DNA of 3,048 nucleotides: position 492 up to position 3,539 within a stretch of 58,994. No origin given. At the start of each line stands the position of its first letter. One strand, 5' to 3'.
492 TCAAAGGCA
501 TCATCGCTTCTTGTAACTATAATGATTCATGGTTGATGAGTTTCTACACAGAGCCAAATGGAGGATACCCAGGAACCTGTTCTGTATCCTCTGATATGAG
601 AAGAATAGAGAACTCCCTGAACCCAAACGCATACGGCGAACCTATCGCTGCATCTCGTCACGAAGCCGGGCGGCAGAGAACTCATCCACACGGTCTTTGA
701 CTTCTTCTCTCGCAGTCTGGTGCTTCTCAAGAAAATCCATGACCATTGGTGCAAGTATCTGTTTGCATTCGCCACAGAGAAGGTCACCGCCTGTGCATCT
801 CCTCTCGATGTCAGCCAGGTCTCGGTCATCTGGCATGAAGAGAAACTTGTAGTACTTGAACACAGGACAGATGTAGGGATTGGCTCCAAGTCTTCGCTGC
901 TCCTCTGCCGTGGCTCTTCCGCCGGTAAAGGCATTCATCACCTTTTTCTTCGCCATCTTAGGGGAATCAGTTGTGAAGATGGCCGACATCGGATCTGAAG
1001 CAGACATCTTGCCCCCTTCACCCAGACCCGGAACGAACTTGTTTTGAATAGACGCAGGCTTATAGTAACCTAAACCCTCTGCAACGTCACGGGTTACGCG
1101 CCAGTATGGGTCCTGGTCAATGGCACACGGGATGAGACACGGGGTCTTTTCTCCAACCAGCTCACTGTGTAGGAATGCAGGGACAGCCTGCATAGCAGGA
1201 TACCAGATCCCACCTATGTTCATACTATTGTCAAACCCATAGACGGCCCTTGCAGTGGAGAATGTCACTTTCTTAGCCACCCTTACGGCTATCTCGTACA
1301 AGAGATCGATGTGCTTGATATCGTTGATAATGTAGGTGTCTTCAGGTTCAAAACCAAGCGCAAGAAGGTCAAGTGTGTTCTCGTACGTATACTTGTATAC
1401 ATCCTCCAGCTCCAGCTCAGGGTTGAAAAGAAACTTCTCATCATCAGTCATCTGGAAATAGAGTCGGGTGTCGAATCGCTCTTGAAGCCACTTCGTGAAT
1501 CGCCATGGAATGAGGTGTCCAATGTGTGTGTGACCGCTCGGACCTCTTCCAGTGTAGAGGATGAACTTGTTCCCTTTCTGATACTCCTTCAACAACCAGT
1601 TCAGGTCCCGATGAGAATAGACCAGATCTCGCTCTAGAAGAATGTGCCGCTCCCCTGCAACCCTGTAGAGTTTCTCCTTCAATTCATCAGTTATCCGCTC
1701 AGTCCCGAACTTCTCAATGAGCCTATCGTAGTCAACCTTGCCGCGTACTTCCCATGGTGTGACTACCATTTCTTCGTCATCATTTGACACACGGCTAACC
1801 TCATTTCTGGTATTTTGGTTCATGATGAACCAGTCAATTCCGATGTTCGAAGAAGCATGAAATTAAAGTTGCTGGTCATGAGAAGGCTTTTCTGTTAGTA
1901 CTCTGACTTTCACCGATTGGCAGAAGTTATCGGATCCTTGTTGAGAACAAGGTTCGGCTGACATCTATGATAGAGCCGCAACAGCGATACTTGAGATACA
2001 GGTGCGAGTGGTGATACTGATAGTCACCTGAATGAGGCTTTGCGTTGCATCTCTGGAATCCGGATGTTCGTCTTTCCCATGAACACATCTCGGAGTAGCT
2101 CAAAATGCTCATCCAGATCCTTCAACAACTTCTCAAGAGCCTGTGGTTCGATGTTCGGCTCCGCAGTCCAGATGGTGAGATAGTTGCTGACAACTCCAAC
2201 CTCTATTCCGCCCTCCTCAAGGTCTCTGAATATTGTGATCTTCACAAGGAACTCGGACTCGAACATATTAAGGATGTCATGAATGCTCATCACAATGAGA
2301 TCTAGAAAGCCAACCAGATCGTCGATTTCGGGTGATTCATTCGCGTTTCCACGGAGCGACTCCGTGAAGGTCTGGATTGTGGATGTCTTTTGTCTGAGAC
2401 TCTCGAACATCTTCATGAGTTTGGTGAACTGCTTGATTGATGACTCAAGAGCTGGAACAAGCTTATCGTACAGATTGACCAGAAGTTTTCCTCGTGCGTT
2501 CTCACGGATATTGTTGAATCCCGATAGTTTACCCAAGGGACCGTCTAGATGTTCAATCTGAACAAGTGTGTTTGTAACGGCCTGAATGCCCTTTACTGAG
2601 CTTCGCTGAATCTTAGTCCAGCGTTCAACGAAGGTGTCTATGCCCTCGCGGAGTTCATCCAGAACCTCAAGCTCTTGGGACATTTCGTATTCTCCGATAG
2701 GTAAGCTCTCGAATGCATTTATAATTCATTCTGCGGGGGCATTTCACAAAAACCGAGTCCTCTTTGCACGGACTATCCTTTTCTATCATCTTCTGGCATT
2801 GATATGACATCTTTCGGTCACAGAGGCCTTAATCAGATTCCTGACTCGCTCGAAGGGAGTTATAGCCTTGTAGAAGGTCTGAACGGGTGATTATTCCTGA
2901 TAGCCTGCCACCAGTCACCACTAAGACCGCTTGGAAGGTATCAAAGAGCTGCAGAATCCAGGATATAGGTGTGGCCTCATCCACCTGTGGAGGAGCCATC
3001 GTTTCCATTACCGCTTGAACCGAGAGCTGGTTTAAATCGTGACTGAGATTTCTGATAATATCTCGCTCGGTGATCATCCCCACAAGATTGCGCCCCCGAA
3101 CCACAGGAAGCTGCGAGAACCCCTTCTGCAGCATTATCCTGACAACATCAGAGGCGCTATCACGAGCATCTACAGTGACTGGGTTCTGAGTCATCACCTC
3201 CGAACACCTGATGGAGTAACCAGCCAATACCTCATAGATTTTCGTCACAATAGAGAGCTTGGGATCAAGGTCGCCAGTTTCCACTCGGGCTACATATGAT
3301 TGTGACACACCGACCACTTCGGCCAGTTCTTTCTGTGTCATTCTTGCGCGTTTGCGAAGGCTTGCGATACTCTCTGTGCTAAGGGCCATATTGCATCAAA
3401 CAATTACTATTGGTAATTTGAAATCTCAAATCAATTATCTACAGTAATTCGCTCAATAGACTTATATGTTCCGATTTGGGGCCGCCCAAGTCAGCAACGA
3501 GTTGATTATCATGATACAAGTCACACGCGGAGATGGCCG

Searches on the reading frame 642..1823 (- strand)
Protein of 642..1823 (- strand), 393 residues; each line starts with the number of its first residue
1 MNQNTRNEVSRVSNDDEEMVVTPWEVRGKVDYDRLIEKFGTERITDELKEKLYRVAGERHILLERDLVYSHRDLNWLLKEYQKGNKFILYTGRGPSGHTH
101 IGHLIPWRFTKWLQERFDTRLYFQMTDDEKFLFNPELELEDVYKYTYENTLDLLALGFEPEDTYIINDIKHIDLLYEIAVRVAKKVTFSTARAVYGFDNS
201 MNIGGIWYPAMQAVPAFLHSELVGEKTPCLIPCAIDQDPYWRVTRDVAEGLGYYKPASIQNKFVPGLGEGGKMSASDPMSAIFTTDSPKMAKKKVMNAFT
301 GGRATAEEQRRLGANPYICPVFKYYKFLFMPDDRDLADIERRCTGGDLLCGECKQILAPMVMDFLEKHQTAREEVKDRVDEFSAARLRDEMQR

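Call 5: search_protein_families(library=pfam, proteins=[window:642-1823:-], max_evalue=10)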
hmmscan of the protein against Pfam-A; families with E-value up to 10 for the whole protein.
window:642-1823:- (393 aa): 3 families
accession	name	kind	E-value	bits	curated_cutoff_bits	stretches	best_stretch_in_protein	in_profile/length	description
PF00579.31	tRNA-synt_1b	-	1.4e-26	93.9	21.1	1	84-365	3-291/292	tRNA synthetases class I (W and Y)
PF01921.24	tRNA-synt_1f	-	0.054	12.8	27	1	80-104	14-41/360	tRNA synthetases class I (K)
PF23902.1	AAA_lid_PRS2_C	-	0.12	12.9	34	1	47-80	37-69/73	PRS2 AAA+ lid C-terminal domain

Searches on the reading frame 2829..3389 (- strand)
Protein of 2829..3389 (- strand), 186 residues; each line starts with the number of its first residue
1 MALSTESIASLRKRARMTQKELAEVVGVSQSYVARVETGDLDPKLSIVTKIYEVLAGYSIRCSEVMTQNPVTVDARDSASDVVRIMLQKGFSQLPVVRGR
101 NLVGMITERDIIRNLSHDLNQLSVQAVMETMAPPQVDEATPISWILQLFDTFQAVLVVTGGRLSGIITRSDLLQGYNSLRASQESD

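Call 5: search_protein_families(library=pfam, proteins=[window:2829-3389:-], max_evalue=10)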
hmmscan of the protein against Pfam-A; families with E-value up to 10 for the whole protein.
window:2829-3389:- (186 aa): 19 families
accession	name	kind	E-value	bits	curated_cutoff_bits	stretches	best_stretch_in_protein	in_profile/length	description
PF00571.33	CBS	-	7.6e-25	87.4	24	2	63-116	2-56/57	CBS domain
PF01381.28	HTH_3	-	5.5e-11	42.8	23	1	8-55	1-48/55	Helix-turn-helix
PF13560.12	HTH_31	-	1.2e-09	38.7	27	1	9-55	7-54/64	Helix-turn-helix domain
PF13412.12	HTH_24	-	8.2e-05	22.5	21.9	1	10-35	11-36/48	Winged helix-turn-helix DNA-binding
PF15731.11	MqsA_antitoxin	-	0.00039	21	30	1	5-53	71-118/131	Antitoxin component of bacterial toxin-antitoxin system, MqsA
PF20432.4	Xre-like-HTH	-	0.00093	19.9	25.8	1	2-46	9-55/63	Antitoxin Xre-like helix-turn-helix domain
PF13404.12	HTH_AsnC-type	-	0.00099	19.3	27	1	11-35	12-36/42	AsnC-type helix-turn-helix domain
PF17762.8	HTH_ParB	-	0.0035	17.9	22.6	1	6-34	10-38/102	ParB HTH domain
PF01047.28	MarR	-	0.0048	17.2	24.6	1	10-36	11-37/59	MarR family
PF04545.22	Sigma70_r4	-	0.0058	16.6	24.1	1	11-37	15-41/50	Sigma-70, region 4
PF05269.17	Phage_CII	-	0.0081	16.8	21.3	1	11-53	18-59/91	Bacteriophage CII protein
PF16262.11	DUF4916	-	0.01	15.9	27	1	70-154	27-113/170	Domain of unknown function (DUF4916)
PF13744.12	HTH_37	-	0.011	16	27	1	7-42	22-57/80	Helix-turn-helix domain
PF22495.2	HTH_92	-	0.024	14.4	27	1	10-40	2-32/45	RsaL-like HTH domain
PF12844.13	HTH_19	-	0.036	14.4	30.2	1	6-53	2-49/64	Helix-turn-helix domain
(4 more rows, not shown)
